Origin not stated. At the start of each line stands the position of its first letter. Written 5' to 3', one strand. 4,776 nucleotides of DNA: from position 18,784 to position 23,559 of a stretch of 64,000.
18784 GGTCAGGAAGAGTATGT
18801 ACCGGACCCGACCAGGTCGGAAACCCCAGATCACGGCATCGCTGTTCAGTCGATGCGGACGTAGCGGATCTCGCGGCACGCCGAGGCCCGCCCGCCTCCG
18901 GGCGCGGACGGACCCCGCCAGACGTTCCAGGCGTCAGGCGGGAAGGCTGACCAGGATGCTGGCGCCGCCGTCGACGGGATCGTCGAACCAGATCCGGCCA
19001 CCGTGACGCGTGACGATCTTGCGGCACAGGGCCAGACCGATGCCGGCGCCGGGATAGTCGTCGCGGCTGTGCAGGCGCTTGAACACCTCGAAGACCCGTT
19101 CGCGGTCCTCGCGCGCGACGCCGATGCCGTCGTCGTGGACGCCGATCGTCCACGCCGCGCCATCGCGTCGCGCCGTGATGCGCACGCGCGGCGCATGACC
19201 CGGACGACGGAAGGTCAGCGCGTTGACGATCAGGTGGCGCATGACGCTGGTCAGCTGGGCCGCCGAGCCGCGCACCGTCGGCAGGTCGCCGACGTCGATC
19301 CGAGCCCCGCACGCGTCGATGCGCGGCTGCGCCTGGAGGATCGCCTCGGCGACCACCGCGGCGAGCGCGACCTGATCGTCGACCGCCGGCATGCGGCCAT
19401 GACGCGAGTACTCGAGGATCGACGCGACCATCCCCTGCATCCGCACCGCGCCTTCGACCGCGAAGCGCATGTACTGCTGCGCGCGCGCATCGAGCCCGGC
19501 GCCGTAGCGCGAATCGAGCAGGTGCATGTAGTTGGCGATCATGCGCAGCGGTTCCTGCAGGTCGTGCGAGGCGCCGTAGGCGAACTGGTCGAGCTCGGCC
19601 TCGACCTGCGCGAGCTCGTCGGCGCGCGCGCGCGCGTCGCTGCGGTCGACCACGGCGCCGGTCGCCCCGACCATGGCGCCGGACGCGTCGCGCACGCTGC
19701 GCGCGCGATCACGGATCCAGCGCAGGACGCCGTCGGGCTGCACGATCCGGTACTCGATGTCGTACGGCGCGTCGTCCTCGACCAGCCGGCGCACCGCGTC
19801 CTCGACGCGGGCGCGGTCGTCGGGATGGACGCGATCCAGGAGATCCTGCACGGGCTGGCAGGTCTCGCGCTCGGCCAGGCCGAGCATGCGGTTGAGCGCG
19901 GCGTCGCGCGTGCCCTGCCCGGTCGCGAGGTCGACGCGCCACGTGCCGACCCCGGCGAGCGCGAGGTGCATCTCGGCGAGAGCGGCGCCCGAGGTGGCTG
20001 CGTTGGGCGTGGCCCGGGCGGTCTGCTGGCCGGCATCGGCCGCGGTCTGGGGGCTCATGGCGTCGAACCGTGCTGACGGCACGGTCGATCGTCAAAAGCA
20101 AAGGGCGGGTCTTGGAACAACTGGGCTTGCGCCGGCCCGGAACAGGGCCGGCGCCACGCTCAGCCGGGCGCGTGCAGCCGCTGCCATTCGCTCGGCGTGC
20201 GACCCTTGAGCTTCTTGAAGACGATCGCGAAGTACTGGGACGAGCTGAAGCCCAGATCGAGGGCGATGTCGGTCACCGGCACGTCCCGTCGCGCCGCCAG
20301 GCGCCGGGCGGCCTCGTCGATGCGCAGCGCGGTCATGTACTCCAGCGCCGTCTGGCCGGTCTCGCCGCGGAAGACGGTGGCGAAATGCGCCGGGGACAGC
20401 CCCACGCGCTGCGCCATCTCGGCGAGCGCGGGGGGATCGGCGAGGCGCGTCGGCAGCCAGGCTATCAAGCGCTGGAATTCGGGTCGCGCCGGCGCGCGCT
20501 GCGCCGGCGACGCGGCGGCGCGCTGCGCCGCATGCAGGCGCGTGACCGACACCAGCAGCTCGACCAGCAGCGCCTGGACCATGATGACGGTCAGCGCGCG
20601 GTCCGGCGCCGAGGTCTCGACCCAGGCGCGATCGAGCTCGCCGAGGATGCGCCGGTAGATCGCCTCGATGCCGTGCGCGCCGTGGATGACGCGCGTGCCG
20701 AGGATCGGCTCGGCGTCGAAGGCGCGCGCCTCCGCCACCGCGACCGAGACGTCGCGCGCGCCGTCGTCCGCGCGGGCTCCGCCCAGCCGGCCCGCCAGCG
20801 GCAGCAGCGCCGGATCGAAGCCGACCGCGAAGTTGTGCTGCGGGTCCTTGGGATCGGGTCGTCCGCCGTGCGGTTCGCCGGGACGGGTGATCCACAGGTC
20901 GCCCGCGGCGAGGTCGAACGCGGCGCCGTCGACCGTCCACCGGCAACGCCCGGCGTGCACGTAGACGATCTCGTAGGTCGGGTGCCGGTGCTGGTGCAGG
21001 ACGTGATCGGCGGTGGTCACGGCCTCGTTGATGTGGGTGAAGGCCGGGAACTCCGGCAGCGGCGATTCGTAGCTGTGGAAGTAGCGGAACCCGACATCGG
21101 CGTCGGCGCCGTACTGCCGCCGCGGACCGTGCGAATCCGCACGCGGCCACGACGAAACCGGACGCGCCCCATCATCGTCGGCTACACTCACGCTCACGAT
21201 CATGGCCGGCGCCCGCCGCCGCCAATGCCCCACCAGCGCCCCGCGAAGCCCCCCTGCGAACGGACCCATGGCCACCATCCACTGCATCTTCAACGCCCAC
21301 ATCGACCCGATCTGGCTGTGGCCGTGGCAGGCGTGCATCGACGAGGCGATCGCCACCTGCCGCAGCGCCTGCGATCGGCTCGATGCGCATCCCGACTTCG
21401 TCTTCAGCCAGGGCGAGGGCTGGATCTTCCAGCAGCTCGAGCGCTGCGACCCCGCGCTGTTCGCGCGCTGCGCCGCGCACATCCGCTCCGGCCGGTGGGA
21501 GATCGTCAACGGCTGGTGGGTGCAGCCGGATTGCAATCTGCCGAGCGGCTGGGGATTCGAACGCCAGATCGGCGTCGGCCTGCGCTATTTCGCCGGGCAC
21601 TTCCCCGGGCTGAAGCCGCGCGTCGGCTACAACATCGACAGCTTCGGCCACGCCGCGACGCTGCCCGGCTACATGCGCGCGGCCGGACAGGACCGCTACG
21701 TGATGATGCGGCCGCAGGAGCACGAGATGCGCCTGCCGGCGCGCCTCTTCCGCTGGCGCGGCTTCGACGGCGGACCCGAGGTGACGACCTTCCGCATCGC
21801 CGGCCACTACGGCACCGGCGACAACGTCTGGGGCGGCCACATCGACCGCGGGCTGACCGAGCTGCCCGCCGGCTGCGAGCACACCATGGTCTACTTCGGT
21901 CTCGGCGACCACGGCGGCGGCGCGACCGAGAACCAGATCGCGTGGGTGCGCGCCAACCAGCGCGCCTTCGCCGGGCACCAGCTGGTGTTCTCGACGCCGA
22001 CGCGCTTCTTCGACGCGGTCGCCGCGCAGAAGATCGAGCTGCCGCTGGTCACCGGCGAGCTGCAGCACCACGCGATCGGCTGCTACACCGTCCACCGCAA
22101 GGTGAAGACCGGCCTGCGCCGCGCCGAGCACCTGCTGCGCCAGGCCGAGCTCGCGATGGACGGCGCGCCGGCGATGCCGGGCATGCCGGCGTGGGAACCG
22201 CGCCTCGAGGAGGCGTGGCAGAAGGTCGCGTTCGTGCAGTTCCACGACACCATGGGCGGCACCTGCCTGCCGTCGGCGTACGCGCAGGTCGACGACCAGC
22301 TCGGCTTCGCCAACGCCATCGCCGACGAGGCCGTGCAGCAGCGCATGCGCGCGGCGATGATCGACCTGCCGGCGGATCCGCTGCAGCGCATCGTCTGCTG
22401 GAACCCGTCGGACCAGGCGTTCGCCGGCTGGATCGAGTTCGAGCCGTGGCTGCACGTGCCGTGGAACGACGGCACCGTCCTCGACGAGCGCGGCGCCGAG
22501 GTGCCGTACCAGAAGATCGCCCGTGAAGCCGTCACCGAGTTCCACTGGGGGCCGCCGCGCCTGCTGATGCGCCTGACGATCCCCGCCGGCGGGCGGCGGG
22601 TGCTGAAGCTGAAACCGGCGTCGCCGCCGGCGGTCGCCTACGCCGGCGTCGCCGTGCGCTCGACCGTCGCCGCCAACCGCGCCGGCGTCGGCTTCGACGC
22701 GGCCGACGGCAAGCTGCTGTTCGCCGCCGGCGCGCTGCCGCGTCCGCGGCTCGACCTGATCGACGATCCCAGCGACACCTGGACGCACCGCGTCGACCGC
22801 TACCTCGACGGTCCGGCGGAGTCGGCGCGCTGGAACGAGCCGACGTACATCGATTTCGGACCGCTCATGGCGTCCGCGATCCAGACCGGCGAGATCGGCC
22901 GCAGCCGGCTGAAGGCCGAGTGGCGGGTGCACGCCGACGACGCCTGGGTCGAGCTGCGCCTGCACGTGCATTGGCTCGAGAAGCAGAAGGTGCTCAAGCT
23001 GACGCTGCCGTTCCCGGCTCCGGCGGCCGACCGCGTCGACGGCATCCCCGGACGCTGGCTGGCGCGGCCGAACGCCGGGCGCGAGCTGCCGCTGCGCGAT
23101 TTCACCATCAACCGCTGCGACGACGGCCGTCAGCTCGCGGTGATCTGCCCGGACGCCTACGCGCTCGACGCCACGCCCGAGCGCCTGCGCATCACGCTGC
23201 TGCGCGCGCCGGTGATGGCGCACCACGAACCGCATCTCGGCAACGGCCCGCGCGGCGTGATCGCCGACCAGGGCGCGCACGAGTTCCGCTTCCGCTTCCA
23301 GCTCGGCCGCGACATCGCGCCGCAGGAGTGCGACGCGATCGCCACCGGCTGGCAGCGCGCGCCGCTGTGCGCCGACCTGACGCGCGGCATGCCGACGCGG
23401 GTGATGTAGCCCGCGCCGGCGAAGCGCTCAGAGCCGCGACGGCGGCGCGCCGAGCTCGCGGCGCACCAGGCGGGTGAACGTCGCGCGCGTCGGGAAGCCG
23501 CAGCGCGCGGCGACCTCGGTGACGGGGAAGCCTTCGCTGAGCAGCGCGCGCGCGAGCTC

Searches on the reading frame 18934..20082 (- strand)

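Call 60: search_protein_families(library=pfam, proteins=[window:18934-20082:-], max_evalue=0.001)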
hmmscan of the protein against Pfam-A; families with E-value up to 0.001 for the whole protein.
window:18934-20082:- (382 aa): 5 families
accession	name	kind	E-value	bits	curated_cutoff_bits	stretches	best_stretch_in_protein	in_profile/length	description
PF02518.31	HATPase_c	-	1.1e-21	77.8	26.4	1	274-381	3-108/111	Histidine kinase-, DNA gyrase B-, and HSP90-like ATPase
PF08447.18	PAS_3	-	1.9e-21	76.6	25.6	1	60-142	5-87/89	PAS fold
PF00512.31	HisKA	-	5.7e-08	33.1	26.9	1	164-228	2-63/66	His Kinase A (phospho-acceptor) domain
PF00989.32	PAS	-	2.3e-05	24.8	22.6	1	43-144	10-110/113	PAS fold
PF08448.16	PAS_4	-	2.4e-05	25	23.1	1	84-151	42-109/110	PAS fold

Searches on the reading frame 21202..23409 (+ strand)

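Call 60: search_protein_families(library=pfam, proteins=[window:21202-23409:+], max_evalue=0.001)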
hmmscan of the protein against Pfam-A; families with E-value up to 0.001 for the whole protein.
window:21202-23409:+ (735 aa): 3 families
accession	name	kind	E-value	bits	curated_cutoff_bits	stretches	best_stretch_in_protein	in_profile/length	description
PF01074.27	Glyco_hydro_38N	-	2.5e-45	155.5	25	1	25-275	1-257/270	Glycosyl hydrolases family 38 N-terminal domain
PF09261.16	Alpha-mann_mid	-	3.1e-12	46.8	31.1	1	293-380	5-91/96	Alpha mannosidase middle domain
PF07748.19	Glyco_hydro_38C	-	1.3e-10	42.3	25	1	524-672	48-202/206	Glycosyl hydrolases family 38 C-terminal domain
